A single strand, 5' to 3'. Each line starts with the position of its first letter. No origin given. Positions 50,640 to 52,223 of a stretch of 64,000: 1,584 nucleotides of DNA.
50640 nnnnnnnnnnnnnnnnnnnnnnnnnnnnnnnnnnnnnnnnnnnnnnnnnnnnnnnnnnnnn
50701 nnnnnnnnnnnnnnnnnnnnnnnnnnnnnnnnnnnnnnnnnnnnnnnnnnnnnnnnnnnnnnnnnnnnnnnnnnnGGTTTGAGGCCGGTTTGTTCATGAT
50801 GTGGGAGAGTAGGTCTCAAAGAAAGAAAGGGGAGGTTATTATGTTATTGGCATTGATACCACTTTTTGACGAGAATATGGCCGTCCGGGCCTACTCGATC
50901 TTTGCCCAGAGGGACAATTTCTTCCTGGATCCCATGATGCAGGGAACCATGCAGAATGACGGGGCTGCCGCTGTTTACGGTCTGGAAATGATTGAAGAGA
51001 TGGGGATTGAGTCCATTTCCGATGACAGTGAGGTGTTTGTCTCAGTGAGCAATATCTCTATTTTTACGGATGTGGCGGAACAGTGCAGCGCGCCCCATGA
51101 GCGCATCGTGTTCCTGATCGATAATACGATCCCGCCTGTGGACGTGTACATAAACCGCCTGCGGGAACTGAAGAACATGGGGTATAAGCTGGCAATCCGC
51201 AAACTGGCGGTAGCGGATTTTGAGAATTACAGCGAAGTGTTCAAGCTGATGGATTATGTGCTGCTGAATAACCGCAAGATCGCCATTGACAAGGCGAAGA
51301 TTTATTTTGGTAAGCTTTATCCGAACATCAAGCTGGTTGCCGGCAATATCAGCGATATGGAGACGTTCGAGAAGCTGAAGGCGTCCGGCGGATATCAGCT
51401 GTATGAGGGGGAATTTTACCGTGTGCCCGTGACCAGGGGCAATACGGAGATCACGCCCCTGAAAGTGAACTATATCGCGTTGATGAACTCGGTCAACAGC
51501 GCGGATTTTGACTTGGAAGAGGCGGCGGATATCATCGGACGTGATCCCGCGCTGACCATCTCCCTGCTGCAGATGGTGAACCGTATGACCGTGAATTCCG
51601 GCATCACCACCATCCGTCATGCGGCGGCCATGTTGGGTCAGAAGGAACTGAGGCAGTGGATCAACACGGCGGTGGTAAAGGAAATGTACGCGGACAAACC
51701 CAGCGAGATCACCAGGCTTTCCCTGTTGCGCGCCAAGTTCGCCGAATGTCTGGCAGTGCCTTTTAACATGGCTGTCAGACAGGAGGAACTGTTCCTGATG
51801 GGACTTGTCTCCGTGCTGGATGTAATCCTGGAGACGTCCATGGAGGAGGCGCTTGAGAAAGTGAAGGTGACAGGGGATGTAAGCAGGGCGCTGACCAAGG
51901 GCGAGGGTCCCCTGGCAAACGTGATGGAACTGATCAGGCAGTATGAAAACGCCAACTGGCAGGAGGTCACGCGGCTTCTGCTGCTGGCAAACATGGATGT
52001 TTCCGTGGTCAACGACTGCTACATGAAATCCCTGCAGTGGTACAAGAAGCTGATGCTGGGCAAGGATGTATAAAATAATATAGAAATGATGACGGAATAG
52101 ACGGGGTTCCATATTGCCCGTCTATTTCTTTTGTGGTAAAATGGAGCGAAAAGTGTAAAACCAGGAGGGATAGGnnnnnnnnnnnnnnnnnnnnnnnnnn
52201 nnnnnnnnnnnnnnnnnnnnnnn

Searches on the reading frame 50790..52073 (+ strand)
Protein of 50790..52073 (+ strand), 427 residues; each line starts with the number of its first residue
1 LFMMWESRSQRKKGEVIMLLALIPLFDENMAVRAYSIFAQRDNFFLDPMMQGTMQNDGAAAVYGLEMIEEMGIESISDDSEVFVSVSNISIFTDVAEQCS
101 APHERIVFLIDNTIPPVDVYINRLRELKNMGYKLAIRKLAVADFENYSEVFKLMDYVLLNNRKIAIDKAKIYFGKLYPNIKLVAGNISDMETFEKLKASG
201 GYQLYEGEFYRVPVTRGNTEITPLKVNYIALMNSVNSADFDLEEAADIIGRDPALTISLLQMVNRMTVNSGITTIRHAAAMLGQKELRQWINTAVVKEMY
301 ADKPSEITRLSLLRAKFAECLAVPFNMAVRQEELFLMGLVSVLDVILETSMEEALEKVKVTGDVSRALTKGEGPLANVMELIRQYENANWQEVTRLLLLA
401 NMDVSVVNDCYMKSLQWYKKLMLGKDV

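Call 65: search_protein_families(library=pfam, max_evalue=0.001, proteins=[window:50790-52073:+])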
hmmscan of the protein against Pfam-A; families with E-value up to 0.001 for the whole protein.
window:50790-52073:+ (427 aa): 1 family
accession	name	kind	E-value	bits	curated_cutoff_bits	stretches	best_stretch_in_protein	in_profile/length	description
PF08668.18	HDOD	-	3.8e-13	49.8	22.9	1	226-358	6-146/196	HDOD domain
